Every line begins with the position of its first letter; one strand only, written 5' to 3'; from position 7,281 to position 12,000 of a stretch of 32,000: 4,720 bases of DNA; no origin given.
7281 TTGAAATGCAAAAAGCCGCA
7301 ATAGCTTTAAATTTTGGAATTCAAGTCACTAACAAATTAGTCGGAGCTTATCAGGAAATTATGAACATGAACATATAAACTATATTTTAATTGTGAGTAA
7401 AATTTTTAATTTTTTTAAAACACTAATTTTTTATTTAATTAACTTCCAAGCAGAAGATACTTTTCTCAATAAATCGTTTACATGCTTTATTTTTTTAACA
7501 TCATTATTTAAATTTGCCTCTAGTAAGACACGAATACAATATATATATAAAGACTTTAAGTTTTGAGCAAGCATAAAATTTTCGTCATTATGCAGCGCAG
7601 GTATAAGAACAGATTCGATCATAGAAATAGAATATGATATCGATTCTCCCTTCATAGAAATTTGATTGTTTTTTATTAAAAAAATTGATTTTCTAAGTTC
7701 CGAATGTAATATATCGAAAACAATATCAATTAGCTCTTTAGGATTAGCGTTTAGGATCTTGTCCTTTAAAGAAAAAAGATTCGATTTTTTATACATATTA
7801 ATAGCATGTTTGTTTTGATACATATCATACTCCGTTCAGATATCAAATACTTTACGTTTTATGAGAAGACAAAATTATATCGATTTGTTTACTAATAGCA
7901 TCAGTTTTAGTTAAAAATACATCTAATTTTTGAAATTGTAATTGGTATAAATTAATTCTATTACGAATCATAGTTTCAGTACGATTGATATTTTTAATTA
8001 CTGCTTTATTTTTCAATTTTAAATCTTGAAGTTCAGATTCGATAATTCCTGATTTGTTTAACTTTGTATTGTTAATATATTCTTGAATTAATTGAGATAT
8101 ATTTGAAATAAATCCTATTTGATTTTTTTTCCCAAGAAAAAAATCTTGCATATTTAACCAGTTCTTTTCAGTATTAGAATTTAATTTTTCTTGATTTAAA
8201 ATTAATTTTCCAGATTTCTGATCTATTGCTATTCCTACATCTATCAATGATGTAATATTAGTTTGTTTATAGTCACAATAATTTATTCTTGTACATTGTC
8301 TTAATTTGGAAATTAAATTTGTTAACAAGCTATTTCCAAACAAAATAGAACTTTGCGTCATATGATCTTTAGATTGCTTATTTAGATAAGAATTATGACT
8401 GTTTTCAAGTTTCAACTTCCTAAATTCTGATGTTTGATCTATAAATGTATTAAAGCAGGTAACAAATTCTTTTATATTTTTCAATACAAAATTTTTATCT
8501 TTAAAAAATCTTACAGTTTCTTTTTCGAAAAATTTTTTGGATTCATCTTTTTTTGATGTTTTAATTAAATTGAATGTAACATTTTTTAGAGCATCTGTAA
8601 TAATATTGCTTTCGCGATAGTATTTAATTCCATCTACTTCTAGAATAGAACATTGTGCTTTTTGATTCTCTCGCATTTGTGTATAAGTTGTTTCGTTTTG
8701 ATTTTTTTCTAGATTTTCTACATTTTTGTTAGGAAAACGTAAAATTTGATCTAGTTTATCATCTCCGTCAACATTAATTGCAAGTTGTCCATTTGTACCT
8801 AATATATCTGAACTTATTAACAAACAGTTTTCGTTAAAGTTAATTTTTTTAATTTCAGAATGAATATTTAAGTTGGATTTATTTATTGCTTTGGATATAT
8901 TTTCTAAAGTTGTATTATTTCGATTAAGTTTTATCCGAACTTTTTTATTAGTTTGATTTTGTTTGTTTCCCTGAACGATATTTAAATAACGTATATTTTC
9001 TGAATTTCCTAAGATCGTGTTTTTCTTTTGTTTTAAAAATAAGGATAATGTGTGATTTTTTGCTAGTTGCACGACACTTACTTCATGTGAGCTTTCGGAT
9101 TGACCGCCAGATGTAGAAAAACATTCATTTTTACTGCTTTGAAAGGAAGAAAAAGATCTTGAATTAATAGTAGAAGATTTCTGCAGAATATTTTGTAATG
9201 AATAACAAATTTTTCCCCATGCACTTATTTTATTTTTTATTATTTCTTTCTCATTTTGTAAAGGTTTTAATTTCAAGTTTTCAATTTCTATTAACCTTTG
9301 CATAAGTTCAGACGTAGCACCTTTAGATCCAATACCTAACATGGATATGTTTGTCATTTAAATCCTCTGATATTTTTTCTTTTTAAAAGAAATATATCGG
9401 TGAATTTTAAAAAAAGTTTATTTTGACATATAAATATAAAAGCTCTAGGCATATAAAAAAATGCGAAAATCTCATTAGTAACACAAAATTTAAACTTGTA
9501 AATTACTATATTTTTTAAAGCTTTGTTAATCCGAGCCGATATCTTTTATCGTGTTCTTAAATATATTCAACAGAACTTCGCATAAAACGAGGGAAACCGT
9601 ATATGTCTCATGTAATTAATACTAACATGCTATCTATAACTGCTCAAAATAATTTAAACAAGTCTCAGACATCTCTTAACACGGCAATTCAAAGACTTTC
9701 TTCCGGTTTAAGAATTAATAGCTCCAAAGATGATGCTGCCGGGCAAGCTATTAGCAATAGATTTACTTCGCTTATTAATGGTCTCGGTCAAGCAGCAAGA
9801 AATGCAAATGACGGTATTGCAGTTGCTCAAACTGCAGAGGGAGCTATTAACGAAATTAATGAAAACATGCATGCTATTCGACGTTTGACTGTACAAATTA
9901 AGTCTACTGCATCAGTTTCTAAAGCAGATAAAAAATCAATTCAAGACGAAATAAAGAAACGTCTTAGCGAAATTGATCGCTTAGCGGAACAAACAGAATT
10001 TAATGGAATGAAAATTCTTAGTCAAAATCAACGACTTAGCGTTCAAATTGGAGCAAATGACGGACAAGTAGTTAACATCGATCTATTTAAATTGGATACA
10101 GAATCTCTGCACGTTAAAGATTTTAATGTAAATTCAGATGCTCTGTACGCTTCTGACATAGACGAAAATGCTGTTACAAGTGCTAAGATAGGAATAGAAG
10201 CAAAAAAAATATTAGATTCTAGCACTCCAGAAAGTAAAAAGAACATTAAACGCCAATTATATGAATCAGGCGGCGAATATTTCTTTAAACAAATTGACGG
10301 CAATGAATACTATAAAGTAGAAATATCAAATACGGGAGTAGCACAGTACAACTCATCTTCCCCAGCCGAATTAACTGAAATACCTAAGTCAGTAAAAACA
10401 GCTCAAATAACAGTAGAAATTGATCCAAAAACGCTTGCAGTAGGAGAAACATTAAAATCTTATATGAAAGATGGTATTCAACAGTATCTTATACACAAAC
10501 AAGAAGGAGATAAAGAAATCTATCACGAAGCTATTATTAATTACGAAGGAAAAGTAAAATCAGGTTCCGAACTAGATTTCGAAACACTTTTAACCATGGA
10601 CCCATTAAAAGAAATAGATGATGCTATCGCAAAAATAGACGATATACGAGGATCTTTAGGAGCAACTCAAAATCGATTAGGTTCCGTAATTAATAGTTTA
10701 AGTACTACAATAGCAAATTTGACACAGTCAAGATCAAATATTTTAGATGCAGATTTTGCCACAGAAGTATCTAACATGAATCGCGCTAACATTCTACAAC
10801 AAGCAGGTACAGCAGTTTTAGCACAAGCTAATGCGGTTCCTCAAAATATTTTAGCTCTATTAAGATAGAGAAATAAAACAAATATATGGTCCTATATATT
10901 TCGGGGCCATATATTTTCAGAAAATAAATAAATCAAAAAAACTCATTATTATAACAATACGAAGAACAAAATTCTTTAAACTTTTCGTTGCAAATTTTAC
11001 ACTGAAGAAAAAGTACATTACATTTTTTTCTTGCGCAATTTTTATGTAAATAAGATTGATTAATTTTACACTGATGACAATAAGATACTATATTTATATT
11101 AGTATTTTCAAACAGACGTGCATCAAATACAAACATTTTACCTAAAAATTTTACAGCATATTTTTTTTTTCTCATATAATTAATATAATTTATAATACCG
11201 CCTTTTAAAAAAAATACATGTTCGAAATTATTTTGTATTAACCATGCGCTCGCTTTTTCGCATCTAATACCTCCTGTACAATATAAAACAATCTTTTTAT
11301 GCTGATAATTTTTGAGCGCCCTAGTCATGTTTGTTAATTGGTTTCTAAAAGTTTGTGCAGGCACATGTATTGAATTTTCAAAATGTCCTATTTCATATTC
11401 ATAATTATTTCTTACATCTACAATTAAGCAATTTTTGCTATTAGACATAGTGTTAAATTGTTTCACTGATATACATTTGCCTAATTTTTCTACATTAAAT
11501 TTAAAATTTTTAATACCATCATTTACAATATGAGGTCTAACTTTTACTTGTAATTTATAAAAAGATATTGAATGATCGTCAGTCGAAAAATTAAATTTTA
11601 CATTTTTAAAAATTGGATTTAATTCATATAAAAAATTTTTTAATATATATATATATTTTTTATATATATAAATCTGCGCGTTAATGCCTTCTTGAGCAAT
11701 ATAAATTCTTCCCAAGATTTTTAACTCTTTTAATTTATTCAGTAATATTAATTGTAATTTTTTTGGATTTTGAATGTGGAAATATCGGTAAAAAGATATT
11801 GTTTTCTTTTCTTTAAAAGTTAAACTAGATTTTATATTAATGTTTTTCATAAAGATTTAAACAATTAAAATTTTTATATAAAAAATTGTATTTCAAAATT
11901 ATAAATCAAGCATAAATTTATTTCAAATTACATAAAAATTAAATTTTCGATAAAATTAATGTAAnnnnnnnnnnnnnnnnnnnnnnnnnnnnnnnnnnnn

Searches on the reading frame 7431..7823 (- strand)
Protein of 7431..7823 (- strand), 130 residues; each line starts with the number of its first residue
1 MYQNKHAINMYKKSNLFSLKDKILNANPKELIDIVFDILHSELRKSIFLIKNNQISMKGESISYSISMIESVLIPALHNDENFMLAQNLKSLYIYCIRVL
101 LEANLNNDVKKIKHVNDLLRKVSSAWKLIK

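Call 61: search_protein_families(library=pfam, proteins=[window:7431-7823:-], max_evalue=0.00001)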
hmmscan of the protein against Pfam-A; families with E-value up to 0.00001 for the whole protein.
window:7431-7823:- (130 aa): 1 family
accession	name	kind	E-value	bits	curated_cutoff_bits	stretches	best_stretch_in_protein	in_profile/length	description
PF02561.19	FliS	-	2.6e-20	73.2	26.7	1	11-128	4-113/115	Flagellar protein FliS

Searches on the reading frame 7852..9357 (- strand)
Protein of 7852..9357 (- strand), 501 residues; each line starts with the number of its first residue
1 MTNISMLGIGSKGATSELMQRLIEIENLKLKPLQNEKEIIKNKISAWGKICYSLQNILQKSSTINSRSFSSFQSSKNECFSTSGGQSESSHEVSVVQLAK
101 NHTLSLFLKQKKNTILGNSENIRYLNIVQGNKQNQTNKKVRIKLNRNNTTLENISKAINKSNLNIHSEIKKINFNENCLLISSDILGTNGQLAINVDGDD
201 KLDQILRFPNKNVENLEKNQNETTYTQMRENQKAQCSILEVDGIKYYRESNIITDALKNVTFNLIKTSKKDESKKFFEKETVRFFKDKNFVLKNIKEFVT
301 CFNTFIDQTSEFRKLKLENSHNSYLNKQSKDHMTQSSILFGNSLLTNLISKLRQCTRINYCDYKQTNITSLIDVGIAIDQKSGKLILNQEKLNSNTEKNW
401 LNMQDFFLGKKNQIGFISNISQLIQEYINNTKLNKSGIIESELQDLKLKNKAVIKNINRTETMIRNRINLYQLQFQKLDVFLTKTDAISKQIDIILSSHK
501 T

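Call 61: search_protein_families(library=pfam, proteins=[window:7852-9357:-], max_evalue=0.00001)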
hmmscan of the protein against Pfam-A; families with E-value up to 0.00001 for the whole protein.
window:7852-9357:- (501 aa): 2 families
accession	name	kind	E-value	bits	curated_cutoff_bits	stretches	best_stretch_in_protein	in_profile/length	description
PF07195.17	FliD_C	-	1.3e-34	120.1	25.4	1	234-486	1-235/236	Flagellar hook-associated protein 2 C-terminus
PF02465.23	FliD_N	-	4.2e-10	40.6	24.8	1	15-102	5-97/97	Flagellar hook-associated protein 2 N-terminus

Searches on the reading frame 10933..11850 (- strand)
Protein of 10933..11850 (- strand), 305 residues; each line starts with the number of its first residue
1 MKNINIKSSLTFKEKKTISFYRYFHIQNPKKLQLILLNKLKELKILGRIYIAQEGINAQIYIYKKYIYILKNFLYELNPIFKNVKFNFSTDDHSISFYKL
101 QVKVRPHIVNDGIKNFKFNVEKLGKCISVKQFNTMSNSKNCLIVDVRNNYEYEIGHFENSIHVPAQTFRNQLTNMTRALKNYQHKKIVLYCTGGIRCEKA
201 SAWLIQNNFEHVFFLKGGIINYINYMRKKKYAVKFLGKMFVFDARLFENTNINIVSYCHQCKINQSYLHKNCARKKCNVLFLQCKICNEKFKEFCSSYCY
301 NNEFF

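Call 61: search_protein_families(library=pfam, proteins=[window:10933-11850:-], max_evalue=0.00001)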
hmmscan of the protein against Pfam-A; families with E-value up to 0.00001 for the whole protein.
window:10933-11850:- (305 aa): 3 families
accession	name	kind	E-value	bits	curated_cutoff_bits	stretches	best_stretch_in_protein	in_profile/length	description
PF17773.7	UPF0176_N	-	5.1e-20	72.1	26.2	1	16-108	2-92/92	UPF0176 acylphosphatase like domain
PF00581.25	Rhodanese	-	7.4e-17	62.1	22.2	1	129-220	2-97/102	Rhodanese-like domain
PF12368.13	Rhodanese_C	-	2.1e-15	57.2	26.9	1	237-299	2-65/66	Rhodanase C-terminal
